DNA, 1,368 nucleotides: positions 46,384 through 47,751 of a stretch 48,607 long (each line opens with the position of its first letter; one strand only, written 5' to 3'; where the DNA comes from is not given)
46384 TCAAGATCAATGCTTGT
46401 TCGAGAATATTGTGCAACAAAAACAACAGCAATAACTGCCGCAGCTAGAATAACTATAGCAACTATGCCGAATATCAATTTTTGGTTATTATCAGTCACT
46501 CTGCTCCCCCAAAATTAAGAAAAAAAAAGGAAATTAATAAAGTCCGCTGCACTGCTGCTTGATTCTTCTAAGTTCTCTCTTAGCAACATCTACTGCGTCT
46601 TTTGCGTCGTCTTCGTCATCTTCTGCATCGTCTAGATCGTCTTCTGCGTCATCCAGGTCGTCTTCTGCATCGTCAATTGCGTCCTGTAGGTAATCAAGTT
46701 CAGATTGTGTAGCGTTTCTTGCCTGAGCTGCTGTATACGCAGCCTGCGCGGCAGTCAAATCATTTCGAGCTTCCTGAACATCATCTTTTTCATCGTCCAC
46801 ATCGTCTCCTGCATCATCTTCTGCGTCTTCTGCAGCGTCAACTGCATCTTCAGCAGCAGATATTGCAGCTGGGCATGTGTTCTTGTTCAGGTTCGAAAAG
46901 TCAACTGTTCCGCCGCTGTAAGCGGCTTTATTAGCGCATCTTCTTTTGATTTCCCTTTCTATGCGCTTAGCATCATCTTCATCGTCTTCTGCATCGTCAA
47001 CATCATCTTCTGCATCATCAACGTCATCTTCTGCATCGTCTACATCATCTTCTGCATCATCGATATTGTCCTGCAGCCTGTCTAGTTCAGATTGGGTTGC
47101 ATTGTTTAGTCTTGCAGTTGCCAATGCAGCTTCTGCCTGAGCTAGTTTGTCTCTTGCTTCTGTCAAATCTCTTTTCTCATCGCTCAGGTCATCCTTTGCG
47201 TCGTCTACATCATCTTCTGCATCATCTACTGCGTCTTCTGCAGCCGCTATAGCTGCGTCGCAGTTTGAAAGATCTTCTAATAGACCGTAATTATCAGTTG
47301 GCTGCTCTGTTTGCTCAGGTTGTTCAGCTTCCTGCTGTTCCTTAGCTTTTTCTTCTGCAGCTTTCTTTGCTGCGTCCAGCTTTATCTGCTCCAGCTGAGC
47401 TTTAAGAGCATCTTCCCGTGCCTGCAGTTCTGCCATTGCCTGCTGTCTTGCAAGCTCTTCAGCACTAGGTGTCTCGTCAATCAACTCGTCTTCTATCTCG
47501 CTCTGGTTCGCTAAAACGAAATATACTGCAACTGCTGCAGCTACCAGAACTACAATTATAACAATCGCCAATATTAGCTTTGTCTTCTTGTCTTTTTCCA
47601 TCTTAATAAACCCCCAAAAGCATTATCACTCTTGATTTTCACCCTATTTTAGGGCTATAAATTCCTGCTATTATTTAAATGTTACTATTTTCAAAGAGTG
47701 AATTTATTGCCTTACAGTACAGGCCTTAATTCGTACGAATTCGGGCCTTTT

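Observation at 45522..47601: Tandem paralogs of a hyper-acidic, Cys-clasped helical-hairpin surface protein with a glycosylation sequon at each module midpoint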

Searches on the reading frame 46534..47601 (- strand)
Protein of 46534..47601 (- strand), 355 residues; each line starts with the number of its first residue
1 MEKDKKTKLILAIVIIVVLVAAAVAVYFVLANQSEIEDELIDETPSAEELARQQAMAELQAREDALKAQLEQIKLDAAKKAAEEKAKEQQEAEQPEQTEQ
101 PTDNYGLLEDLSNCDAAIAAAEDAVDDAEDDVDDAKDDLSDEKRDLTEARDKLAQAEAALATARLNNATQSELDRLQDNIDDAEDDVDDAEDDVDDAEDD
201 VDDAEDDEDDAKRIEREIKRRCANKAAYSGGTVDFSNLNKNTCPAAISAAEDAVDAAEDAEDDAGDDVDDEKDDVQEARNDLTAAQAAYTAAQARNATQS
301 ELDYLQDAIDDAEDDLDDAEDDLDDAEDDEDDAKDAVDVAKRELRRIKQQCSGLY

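Call 4: search_protein_families(library=pfam, proteins=[window:46534-47601:-], max_evalue=1)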
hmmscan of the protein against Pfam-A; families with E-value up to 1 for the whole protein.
window:46534-47601:- (355 aa): 9 families
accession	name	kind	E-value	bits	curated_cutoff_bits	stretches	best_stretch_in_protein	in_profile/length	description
PF06160.17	EzrA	-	0.00044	19.1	39.6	1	268-350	353-429/557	Septation ring formation regulator, EzrA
PF09769.14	ApoO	-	0.0015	18.9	31.4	0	289-325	18-54/131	Apolipoprotein O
PF10186.14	ATG14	-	0.0031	17.1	33.2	1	65-192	21-147/347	Vacuolar sorting 38 and autophagy-related subunit 14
PF07321.17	YscO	-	0.031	14.7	28.8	2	108-159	65-116/149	Type III secretion protein YscO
PF05335.18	DUF745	-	0.09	12.9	33.3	1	246-350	49-154/183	Protein of unknown function (DUF745)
PF17428.7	DUF5412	-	0.1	12.9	25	1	5-48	1-45/118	Family of unknown function (DUF5412)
PF25686.1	Betaherpes_U91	-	0.2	11.5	27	1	4-46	11-55/157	Betaherpesvirus U91 protein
PF07095.16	IgaA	-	0.26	9.8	25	1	12-90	4-82/702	Intracellular growth attenuator protein IgaA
PF07303.18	Occludin_ELL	-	0.81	10.9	31.2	0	297-350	19-72/101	Occludin homology domain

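Call 6: find_homologous_proteins(query=window:46534-47601:-)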
Query window:46534-47601:- (355 aa): 7 proteins with E <= 0.001 among 8000 candidates.
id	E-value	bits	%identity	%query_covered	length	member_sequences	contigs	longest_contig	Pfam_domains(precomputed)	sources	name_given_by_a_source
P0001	1.1e-29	122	35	100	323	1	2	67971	PF02050.23,PF24161.2,PF13166.13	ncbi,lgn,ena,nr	ncbi:MAG: hypothetical protein KAT43_06025 [Nanoarchaeota archaeon]|nr:hypothetical protein [Nanoarc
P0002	6.7e-25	106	37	60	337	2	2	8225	PF02050.23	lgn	-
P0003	1.4e-17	82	45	25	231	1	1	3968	-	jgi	jgi:uncharacterized membrane protein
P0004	1.6e-14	72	28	96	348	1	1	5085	-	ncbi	-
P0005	3.4e-10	58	28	31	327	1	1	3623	-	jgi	jgi:vacuolar-type H+-ATPase subunit I/STV1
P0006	2.2e-6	46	38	53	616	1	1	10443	-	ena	-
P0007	9.0e-6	44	33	29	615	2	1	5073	PF25954.1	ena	-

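Call 17: find_encoding_contigs(protein=P0001, flank=10000, max_places=3)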
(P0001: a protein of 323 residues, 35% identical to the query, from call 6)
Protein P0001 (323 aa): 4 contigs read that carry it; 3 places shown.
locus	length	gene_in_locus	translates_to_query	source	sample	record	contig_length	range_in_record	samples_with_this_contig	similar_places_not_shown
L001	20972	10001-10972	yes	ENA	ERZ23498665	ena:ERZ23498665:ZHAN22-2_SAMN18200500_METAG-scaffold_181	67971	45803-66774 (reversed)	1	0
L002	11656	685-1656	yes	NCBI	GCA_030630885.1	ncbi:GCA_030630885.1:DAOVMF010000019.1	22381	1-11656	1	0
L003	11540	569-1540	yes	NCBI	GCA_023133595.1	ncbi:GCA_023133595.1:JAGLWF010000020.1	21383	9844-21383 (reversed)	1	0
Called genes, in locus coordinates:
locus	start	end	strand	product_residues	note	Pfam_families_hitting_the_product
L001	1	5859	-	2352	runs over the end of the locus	?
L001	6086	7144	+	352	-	-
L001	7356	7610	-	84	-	-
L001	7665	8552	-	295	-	-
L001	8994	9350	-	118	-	-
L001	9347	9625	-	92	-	-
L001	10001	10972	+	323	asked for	PF24161:CCDC39, PF13166:AAA_13, PF02050:FliJ (weak)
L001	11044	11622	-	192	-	-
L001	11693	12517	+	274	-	PF14512:TM1586_NiRdase (faint), PF00881:Nitroreductase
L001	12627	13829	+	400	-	PF10282:Lactonase (faint), PF23381:Beta-prop_IFT122_1st (faint), PF02239:Cytochrom_D1 (faint), PF25174:Beta-prop_THOC3 (weak), PF21783:YNCE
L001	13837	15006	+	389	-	PF13237:Fer4_10 (faint), PF13484:Fer4_16 (faint), PF13534:Fer4_17 (weak), PF25160:LdpA_Fe-S-bd (faint), PF12838:Fer4_7 (weak), PF13183:Fer4_8, PF13187:Fer4_9 (weak), PF02754:CCG, +1 more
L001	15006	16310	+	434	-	PF00890:FAD_binding_2 (faint), PF01262:AlaDh_PNT_C (faint), PF01266:DAO (faint), PF03486:HI0933_like (faint), PF07992:Pyr_redox_2, PF13450:NAD_binding_8 (faint), PF13738:Pyr_redox_3, PF00070:Pyr_redox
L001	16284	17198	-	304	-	PF01116:F_bP_aldolase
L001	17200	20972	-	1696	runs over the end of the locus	-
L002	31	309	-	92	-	-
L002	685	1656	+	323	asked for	PF24161:CCDC39, PF13166:AAA_13, PF02050:FliJ (weak)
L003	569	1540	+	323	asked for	PF24161:CCDC39, PF13166:AAA_13, PF02050:FliJ (weak)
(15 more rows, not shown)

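Call 18: find_encoding_contigs(protein=window:46534-47601:-, flank=10000, max_places=3)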
Protein window:46534-47601:- (355 aa): 5 contigs read that carry it; 3 places shown.
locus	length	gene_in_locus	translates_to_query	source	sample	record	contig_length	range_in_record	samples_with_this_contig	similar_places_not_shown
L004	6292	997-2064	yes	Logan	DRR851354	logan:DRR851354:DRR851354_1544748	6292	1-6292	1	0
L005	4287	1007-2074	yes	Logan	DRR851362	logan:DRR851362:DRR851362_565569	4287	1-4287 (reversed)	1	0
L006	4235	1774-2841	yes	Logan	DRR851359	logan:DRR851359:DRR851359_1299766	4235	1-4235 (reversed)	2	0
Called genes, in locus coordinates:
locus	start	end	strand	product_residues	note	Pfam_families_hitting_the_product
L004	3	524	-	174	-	?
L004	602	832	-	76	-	-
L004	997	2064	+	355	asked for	-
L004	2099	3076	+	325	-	-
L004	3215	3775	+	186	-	PF13527:Acetyltransf_9 (weak), PF13508:Acetyltransf_7 (faint)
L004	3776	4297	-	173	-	-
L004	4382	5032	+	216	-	PF00881:Nitroreductase, PF14512:TM1586_NiRdase (faint), PF00881:Nitroreductase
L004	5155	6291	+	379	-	?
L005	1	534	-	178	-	?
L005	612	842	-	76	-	-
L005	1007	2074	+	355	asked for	-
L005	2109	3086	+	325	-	-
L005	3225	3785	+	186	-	PF13527:Acetyltransf_9 (weak), PF13508:Acetyltransf_7 (faint)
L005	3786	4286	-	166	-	?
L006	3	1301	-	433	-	?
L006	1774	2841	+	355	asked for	-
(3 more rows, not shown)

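Call 19: predict_structure(alignment_id=A1)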
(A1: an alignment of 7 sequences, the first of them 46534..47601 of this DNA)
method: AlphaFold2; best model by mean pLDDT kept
length: 355 residues; sequences in the alignment: 7
mean_pLDDT: 80.7   pTM: 0.50
mean pLDDT of the five models: 80.7, 78.4, 78.1, 75.7, 72.7
residues with pLDDT >= 90: 146; 70-90: 140; 50-70: 30; < 50: 39
segments of 3 or more residues with pLDDT < 50: 33-44, 90-109, 229-234
pLDDT, mean of each block of 10 residues (from residue 1): 65 83 75 44 52 73 79 79 66 37 42 78 93 95 93 91 93 96 96 96 92 84 62 60 85 87 92 96 94 89 92 95 94 89 88 82
secondary structure, 60 per line:
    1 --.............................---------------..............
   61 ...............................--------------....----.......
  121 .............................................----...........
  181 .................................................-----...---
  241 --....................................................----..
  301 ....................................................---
elements in order: H3-31 H47-91 H106-109 H114-165 H170-229 H243-294 H299-352

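Call 22: search_protein_representatives(alignment_id=A1)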
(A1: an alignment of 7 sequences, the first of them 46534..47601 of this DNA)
Query: 7 sequences, 333 profile positions. Proteins with E-value up to 0.001 (for the whole library): 133; up to 1e-10: 20; up to 1e-30: 5. The best 133 are listed.
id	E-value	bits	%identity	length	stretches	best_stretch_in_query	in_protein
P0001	1.9e-122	425.2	-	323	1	1-333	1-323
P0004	2.3e-104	365.8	-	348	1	1-332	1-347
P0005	1.2e-96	340.5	-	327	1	10-333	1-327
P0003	5.7e-65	236.3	-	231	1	1-224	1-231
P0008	7.0e-37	144.0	-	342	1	6-333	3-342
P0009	5.3e-24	101.6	-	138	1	2-140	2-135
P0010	8.4e-20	87.8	-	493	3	9-317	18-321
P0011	8.8e-20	87.8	-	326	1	7-329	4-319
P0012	3.4e-19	85.9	-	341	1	9-331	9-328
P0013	9.0e-18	81.2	-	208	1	7-220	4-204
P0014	4.7e-17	78.8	-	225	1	10-219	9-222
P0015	9.2e-17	77.8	-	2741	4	116-316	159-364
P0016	3.1e-16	76.1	-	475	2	117-324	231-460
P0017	5.8e-16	75.2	-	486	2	116-323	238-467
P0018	4.7e-14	68.9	-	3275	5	128-319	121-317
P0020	6.5e-13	65.2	-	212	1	1-223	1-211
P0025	3.5e-10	56.2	-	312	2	119-321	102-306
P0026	5.7e-10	55.5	-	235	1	6-219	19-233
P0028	8.6e-10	54.9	-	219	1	10-217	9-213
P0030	2.9e-09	53.2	-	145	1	225-321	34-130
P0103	2.7e-04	36.9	-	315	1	84-325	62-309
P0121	5.2e-04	35.9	-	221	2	228-331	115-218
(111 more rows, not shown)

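Call 23: fold_search(model_id=the predicted structure, library=pdb)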
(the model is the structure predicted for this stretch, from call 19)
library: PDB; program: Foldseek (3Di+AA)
matches with E <= 10: 529; with E <= 0.001: 0
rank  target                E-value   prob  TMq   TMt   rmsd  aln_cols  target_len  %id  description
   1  4bne_B                6.3e-02  0.99  0.26  0.31  36.0       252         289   12  Pacsin2 Interacts with Membranes and Actin-Filaments (released 2014-05-14)
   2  8auc_B                8.1e-02  0.69  0.20  0.16  41.2       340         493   16  Structure of peptidoglycan hydrolase Cg1735 from Corynebacterium glutamicum, trigonal crystal form (released 2023-01-18)
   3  4bne_A                8.9e-02  0.98  0.26  0.32  36.0       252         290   12  Pacsin2 Interacts with Membranes and Actin-Filaments (released 2014-05-14)
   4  7rro_F1               8.9e-02  0.92  0.30  0.25  60.6       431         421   12  Structure of the 48-nm repeat doublet microtubule from bovine tracheal cilia (released 2021-10-27)
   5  3q0k_A                1.1e-01  0.94  0.25  0.30  33.8       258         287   12  Crystal structure of Human PACSIN 2 F-BAR (released 2012-02-15)
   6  9cpb_6V               1.1e-01  0.89  0.30  0.24  66.2       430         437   12  Atomic model of bovine Fallopian tube cilia doublet microtubule (48-nm periodicity) (released 2024-10-30)
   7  7rro_C7               1.4e-01  0.87  0.29  0.25  60.0       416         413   12  Structure of the 48-nm repeat doublet microtubule from bovine tracheal cilia (released 2021-10-27)
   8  9cpc_3U               1.5e-01  0.89  0.30  0.27  61.3       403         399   13  Atomic model of porcine brain ventricles cilia doublet microtubule (48-nm periodicity) (released 2024-10-23)
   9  8otz_C8               1.5e-01  0.54  0.22  0.19  63.4       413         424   12  48-nm repeat of the native axonemal doublet microtubule from bovine sperm (released 2023-11-22)
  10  8auc_A                1.6e-01  0.51  0.19  0.15  31.6       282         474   17  Structure of peptidoglycan hydrolase Cg1735 from Corynebacterium glutamicum, trigonal crystal form (released 2023-01-18)
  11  2v0o_C                1.7e-01  0.98  0.25  0.32  31.7       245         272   11  FCHO2 F-BAR domain (released 2007-06-26)
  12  8otz_Cn               1.7e-01  0.54  0.22  0.20  63.2       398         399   12  48-nm repeat of the native axonemal doublet microtubule from bovine sperm (released 2023-11-22)
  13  9fqr_A7               1.7e-01  0.47  0.20  0.18  59.3       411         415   13  96-nm repeat of axonemal doublet microtubules from bovine sperm (released 2025-03-26)
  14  8iyj_B2               1.7e-01  0.30  0.17  0.14  65.9       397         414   11  Cryo-EM structure of the 48-nm repeat doublet microtubule from mouse sperm (released 2023-07-05)
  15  3qwe                  1.8e-01  0.54  0.18  0.23  37.7       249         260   14  Crystal structure of the N-terminal domain of the GEM interacting protein (released 2011-03-23)
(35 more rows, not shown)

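Call 29: find_encoding_contigs(protein=P0025, flank=8000, max_places=2)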
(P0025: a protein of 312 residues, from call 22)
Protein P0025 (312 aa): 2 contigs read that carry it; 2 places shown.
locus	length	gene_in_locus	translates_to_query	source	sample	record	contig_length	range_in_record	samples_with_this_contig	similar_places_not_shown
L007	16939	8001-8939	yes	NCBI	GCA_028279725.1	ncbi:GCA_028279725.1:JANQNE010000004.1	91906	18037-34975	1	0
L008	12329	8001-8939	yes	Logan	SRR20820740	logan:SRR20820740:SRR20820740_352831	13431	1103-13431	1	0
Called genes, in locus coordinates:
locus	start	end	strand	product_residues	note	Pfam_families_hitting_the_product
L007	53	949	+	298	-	PF02775:TPP_enzyme_C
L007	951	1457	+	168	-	PF04307:YdjM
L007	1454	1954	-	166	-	PF22769:DCD, PF00692:dUTPase (weak)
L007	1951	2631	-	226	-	PF00696:AA_kinase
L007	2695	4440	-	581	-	PF02355:SecD_SecF_C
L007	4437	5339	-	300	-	PF02355:SecD_SecF_C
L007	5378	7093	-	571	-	PF06418:CTP_synth_N, PF00117:GATase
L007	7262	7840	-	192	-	PF02163:Peptidase_M50 (faint)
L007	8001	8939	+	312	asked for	-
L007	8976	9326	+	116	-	-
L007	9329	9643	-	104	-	PF07883:Cupin_2 (weak)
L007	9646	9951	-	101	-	-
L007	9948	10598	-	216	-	-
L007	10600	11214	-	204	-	-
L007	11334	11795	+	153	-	PF01978:TrmB (weak)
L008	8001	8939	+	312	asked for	-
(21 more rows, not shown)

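Call 30: find_encoding_contigs(protein=P0011, flank=8000, max_places=2)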
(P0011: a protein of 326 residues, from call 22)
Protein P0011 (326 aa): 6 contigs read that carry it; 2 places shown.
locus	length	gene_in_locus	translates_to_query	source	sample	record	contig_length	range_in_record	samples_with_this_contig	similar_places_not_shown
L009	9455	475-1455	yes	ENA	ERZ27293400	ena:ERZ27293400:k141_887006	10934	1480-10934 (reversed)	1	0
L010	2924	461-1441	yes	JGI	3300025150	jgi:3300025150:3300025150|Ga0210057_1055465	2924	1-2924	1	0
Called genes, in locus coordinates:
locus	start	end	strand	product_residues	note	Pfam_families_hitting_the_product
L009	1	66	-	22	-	?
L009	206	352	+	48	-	PF10130:PIN_2 (weak)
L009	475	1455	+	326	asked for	-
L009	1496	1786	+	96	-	-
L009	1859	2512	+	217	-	PF14512:TM1586_NiRdase (weak), PF00881:Nitroreductase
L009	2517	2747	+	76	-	-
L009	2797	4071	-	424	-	PF13173:AAA_14, PF13635:DUF4143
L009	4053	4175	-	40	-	-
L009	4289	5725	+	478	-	PF21783:YNCE (faint), PF23381:Beta-prop_IFT122_1st (faint), PF25174:Beta-prop_THOC3 (weak)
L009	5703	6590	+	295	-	-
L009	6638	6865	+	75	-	PF15919:HicB_lk_antitox, PF21748:UPF0150 (faint)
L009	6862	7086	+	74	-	PF07927:HicA_toxin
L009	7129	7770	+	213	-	PF02163:Peptidase_M50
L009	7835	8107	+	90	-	PF04014:MazE_antitoxin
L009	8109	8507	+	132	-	PF01850:PIN (faint), PF13470:PIN_3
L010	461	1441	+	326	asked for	-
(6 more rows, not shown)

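Call 31: find_encoding_contigs(protein=P0004, flank=8000, max_places=2)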
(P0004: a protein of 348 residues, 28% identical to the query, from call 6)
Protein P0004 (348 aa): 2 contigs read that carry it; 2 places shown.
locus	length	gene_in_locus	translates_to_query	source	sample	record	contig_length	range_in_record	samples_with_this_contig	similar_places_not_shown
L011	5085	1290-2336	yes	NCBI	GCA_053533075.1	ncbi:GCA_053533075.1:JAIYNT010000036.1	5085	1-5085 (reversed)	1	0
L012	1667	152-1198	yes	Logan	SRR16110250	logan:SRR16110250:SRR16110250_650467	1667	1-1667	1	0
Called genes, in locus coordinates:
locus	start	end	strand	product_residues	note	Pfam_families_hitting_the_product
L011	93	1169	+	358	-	-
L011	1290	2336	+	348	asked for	-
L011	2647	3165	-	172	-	-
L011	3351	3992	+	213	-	PF00881:Nitroreductase, PF14512:TM1586_NiRdase (faint), PF00881:Nitroreductase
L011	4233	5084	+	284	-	?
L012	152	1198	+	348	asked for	-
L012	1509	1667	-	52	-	?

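Call 41: search_protein_families(library=ncbifam, proteins=[window:46534-47601:-], max_evalue=0.01)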
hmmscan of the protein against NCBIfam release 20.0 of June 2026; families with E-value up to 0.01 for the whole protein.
window:46534-47601:- (355 aa): 10 families
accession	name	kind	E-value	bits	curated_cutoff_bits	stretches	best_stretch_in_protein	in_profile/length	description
TIGR04320.1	Surf_Exclu_PgrA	domain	3e-10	40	70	2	107-211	254-355/360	SEC10/PgrA surface exclusion domain-containing protein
NF045487.1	ASRP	equivalog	2.6e-08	32.9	300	1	36-344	123-417/593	archaea-specific SMC-related protein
TIGR02168.1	SMC_prok_B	equivalog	1.1e-06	26.8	567.35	1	169-351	677-856/1181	chromosome segregation protein SMC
TIGR02169.1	SMC_prok_A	equivalog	0.00011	20.1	729.4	1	106-350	228-464/1165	chromosome segregation protein SMC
NF004285.1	PRK05696.1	equivalog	0.00084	19.2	179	1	3-52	14-64/171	flagellar basal body-associated protein FliL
NF042931.1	SAG1386_EF1546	equivalog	0.0017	18.4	80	1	10-96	31-102/158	SAG1386/EF1546 family surface-associated protein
NF041035.1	Rad50_Halo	equivalog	0.0019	16.6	1000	1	32-345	322-636/883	DNA double-strand break repair ATPase Rad50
NF052314.1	T9SS_HK_PorY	subfamily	0.0025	16.9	350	1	6-98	5-96/418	PorY family sensor histidine kinase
NF033761.1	gliding_GltJ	equivalog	0.003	16.7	450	1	4-189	367-546/671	adventurous gliding motility protein GltJ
NF033930.1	pneumo_PspA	exception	0.0079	14.9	850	0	44-335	78-365/659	pneumococcal surface protein A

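Call 42: search_solved_structures(query=A1, max_evalue=0.1)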
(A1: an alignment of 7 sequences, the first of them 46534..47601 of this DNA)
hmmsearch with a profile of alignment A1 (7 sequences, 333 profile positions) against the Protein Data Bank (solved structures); distinct sequences matched with E-value up to 0.1: 4.
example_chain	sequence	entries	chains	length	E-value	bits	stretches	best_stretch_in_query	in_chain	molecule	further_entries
6otn_A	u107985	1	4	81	0.005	19.5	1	234-302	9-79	Tropomyosin alpha-3 chain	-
1wpa_A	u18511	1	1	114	0.02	17.5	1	161-224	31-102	Occludin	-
4zry_B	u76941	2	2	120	0.064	15.9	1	149-218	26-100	Keratin, type II cytoskeletal 1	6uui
2efr_A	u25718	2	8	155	0.07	15.7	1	51-181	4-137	General control protein GCN4 and Tropomyosin 1 alpha chain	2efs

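Call 44: find_homologous_proteins(query=P0026, max_evalue=0.001)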
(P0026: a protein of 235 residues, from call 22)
Query P0026 (235 aa): 2 proteins with E <= 0.001 among 946 candidates.
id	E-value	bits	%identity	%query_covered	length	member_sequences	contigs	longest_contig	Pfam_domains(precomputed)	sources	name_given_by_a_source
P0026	3.5e-141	486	100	100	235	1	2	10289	-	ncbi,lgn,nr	ncbi:hypothetical protein HYU19_04255 [Candidatus Woesearchaeota archaeon]|nr:hypothetical protein [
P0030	8.7e-35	138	56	54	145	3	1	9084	-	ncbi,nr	ncbi:hypothetical protein HYS47_01045, partial [Candidatus Woesearchaeota archaeon]|nr:hypothetical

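Call 45: find_encoding_contigs(protein=P0026, flank=6000, max_places=2)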
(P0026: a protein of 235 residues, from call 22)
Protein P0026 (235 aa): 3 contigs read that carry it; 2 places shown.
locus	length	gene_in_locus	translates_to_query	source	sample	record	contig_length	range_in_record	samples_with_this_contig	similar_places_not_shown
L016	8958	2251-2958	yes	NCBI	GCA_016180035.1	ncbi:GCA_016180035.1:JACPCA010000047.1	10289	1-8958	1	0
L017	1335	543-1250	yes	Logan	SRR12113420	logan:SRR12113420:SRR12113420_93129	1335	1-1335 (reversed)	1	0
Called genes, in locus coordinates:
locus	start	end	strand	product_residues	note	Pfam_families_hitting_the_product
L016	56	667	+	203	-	PF01712:dNK (faint), PF13238:AAA_18 (weak)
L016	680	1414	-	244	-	PF09335:VTT_dom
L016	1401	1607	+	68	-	-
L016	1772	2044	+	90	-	PF23477:zf_Tbcl_2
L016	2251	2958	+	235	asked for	-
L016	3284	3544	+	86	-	-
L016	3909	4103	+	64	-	-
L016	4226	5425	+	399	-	PF08014:MATCAP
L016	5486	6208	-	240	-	-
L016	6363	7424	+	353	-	-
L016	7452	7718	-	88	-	-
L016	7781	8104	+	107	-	-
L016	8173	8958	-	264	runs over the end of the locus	-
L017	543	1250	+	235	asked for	-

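Call 46: find_encoding_contigs(protein=P0030, flank=6000, max_places=1)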
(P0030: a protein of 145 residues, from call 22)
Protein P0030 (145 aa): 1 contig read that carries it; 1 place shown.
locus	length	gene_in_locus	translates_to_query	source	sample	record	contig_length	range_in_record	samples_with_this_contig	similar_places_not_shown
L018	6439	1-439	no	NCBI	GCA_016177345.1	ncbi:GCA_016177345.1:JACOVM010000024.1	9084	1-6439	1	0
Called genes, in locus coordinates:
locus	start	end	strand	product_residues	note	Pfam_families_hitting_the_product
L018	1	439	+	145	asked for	?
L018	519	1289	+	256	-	PF02616:SMC_ScpA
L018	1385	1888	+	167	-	PF11848:DUF3368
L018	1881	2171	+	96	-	PF03683:UPF0175 (weak)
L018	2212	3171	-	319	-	-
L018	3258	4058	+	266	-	-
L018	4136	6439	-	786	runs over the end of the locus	-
